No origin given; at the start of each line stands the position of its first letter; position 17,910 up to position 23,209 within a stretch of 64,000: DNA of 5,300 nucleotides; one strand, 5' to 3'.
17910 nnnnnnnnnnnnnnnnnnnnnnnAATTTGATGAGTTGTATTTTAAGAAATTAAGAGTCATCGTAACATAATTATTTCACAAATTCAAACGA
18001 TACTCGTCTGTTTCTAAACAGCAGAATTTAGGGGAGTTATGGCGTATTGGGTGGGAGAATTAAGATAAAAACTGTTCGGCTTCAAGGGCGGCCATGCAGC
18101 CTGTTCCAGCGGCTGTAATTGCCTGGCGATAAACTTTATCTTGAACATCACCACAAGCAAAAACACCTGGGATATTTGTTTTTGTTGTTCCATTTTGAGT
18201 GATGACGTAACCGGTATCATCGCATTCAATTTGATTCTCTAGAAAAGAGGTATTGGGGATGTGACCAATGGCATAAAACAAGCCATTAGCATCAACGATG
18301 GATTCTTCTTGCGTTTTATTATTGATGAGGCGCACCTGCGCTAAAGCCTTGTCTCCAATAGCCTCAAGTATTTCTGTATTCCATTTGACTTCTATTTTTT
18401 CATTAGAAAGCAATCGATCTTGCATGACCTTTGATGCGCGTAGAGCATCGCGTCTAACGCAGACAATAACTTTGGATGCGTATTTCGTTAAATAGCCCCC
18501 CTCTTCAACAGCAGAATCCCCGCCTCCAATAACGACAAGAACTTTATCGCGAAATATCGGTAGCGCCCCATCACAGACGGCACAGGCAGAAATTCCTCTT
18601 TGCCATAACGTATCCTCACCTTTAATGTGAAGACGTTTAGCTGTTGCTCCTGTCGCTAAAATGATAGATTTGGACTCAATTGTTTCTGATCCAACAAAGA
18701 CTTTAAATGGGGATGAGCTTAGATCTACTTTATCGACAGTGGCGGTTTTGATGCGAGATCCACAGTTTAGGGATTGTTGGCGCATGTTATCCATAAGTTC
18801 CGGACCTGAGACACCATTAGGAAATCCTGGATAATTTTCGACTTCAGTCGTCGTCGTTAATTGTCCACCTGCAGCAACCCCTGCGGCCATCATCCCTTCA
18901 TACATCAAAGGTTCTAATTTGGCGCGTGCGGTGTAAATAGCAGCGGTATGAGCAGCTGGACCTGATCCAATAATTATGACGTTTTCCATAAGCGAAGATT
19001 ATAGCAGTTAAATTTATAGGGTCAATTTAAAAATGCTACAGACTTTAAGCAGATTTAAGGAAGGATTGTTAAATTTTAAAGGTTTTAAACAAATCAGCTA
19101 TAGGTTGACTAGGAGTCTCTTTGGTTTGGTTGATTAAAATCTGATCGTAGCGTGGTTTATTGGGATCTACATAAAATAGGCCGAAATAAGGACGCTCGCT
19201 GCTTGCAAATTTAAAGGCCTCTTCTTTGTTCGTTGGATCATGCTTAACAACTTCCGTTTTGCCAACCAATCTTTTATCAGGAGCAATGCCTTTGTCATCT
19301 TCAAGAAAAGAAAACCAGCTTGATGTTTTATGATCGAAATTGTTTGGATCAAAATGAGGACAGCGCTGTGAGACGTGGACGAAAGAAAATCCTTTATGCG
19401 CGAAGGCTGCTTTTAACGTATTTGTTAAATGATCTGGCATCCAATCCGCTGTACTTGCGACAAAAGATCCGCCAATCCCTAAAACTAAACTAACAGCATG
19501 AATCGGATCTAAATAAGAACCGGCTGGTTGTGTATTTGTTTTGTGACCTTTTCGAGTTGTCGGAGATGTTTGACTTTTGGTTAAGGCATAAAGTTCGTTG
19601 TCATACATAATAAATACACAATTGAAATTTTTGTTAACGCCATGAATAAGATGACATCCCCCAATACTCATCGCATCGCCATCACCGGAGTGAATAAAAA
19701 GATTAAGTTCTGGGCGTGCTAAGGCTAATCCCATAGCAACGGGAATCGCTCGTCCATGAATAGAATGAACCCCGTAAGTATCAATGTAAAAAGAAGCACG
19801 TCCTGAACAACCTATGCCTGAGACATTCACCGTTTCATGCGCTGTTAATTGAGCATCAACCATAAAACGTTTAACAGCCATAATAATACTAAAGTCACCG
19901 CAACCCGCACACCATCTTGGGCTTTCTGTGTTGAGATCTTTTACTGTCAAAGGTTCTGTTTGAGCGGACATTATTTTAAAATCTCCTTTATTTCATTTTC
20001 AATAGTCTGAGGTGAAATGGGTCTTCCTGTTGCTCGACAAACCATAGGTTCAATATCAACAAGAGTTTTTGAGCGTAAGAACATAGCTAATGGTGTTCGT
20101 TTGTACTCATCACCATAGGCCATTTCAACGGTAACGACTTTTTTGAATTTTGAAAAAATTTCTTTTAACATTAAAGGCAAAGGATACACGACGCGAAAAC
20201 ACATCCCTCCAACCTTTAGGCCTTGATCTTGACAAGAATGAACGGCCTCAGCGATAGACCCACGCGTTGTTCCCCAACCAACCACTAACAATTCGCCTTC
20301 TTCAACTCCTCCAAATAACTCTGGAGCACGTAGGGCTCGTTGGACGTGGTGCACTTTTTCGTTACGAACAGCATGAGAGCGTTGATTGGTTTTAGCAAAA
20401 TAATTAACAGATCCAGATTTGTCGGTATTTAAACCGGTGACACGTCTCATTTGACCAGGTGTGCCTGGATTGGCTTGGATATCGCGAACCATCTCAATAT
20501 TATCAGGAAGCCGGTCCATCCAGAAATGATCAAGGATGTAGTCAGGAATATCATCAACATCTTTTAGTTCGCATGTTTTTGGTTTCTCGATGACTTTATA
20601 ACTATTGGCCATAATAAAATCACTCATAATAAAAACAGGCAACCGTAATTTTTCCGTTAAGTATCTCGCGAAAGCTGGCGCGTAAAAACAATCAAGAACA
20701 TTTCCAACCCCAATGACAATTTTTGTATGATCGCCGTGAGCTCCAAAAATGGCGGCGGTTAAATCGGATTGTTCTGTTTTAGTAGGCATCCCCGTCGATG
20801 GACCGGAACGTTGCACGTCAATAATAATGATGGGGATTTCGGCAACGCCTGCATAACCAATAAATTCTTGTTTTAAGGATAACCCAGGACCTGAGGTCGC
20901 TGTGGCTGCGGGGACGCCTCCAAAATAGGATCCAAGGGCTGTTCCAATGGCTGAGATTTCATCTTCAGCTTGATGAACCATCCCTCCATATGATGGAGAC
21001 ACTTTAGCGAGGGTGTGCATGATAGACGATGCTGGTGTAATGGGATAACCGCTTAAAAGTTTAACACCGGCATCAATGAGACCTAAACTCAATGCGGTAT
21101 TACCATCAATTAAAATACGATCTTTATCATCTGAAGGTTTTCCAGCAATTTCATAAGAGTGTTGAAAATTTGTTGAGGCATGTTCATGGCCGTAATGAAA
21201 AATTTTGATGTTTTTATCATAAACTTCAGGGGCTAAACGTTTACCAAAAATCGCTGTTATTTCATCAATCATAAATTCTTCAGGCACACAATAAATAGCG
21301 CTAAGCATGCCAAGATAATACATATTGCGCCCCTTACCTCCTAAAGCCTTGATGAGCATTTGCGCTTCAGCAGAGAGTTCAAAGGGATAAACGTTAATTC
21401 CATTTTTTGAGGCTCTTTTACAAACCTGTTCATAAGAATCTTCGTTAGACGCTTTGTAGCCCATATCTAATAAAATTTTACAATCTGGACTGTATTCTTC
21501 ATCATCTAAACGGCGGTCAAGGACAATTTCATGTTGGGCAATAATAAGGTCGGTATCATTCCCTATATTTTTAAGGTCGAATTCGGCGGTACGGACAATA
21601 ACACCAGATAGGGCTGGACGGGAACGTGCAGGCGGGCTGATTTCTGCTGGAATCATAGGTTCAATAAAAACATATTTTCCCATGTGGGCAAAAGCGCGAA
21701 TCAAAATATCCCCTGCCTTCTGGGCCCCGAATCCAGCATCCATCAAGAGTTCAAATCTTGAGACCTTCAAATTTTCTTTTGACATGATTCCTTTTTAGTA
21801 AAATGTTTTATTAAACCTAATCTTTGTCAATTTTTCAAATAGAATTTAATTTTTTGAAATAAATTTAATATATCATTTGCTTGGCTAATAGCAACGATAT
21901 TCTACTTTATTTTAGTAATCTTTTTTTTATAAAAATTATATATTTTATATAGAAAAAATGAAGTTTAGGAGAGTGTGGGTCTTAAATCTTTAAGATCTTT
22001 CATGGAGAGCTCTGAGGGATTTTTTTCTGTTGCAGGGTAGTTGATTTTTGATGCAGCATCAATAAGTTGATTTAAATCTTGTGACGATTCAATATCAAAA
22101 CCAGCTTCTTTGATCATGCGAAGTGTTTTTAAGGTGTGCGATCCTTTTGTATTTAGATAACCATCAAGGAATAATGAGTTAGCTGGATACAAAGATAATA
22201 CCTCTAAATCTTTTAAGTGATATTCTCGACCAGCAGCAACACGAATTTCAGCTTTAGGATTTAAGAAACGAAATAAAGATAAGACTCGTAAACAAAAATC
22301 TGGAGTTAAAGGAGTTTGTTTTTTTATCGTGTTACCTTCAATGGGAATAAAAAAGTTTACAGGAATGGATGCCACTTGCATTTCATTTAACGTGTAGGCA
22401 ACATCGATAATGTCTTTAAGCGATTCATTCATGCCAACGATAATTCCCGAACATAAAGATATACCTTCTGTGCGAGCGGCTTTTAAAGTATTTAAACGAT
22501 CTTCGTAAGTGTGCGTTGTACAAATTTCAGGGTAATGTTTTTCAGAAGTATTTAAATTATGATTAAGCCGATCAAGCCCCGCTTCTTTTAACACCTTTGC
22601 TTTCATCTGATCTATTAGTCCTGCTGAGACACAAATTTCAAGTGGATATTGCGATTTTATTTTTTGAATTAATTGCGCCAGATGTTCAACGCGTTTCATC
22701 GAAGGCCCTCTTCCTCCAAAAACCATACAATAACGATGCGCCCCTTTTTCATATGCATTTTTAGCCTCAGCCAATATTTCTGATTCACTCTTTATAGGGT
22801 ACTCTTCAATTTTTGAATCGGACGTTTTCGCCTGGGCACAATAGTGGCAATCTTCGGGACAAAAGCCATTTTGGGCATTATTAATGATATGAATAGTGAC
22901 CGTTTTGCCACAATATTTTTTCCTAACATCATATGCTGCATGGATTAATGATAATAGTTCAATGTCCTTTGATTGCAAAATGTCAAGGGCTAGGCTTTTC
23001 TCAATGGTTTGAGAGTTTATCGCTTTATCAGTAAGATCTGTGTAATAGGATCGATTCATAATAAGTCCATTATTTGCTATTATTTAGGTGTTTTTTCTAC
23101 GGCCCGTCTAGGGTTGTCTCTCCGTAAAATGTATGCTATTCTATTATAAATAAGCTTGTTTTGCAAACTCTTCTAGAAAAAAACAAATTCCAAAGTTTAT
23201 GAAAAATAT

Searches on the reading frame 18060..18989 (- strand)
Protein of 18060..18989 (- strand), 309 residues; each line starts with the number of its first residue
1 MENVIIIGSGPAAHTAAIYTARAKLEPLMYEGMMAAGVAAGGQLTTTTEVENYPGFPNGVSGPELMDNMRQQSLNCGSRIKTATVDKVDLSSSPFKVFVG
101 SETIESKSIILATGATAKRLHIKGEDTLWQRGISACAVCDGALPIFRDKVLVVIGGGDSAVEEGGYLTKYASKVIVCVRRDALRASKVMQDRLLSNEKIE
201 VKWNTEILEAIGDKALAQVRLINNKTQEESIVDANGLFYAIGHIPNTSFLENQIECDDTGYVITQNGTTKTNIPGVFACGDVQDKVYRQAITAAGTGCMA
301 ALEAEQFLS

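Call 44: search_protein_families(library=pfam, proteins=[window:18060-18989:-], max_evalue=0.0001)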
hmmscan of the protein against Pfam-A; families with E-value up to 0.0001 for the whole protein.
window:18060-18989:- (309 aa): 3 families
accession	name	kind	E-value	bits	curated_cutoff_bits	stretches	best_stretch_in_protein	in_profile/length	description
PF07992.20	Pyr_redox_2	-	1e-47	163.4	26.1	1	3-297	2-291/291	Pyridine nucleotide-disulphide oxidoreductase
PF13738.12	Pyr_redox_3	-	2.2e-19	70.3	30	1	83-280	102-305/305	Pyridine nucleotide-disulphide oxidoreductase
PF00070.33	Pyr_redox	-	1.6e-14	54.6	22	1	151-220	2-78/82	Pyridine nucleotide-disulphide oxidoreductase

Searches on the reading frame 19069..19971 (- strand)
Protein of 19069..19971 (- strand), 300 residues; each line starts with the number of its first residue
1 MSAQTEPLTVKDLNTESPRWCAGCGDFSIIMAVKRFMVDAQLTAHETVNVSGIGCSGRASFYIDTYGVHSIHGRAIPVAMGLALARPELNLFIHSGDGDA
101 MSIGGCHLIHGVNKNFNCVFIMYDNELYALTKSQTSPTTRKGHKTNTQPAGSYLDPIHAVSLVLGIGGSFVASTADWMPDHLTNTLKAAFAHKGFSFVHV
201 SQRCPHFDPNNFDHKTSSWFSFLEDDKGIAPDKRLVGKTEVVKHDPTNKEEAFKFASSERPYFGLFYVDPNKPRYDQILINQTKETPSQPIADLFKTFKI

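Call 44: search_protein_families(library=pfam, proteins=[window:19069-19971:-], max_evalue=0.0001)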
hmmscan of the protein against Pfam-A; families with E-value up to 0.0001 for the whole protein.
window:19069-19971:- (300 aa): 2 families
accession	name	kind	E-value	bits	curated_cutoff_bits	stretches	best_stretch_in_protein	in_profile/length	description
PF02775.26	TPP_enzyme_C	-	6.2e-26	91.4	21.9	1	55-200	4-151/151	Thiamine pyrophosphate enzyme, C-terminal TPP binding domain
PF12367.13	PFO_beta_C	-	8.3e-05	23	24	0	243-279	23-61/66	Pyruvate ferredoxin oxidoreductase beta subunit C terminal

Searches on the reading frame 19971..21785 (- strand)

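Call 44: search_protein_families(library=pfam, proteins=[window:19971-21785:-], max_evalue=0.0001)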
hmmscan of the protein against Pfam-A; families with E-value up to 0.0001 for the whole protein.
window:19971-21785:- (604 aa): 3 families
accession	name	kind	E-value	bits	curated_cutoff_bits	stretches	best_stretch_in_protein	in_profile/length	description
PF01855.24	POR_N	-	6.2e-45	154.2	27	1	235-405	2-171/231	Pyruvate flavodoxin/ferredoxin oxidoreductase, thiamine diP-bdg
PF01558.24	POR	-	6.7e-11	43.1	27.4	1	18-200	2-172/173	Pyruvate ferredoxin/flavodoxin oxidoreductase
PF17147.9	PFOR_II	-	8.5e-08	32.9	27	1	498-568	2-78/102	Pyruvate:ferredoxin oxidoreductase core domain II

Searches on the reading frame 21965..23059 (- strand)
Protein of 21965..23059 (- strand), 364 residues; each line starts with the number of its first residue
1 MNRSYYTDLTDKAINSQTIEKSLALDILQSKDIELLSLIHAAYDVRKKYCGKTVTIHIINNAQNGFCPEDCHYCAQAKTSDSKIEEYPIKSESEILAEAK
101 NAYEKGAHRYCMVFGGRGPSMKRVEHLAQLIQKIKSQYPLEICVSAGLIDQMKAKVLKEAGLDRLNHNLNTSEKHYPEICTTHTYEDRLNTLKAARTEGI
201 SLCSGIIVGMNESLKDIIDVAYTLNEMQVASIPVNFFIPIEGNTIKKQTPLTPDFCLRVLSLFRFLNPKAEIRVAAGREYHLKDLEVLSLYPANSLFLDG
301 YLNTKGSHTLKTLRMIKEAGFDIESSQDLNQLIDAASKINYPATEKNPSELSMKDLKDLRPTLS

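Call 44: search_protein_families(library=pfam, proteins=[window:21965-23059:-], max_evalue=0.0001)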
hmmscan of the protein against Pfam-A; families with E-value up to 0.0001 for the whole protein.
window:21965-23059:- (364 aa): 3 families
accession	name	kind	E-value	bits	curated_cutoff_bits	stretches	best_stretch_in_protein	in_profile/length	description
PF04055.27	Radical_SAM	-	1e-26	94.5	29.5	1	66-220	6-162/166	Radical SAM superfamily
PF06968.18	BATS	-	2.4e-18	66.5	22.2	1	233-321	1-87/88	Biotin and Thiamin Synthesis associated domain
PF13353.11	Fer4_12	-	5.8e-05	23.8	22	0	67-148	15-92/137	4Fe-4S single cluster domain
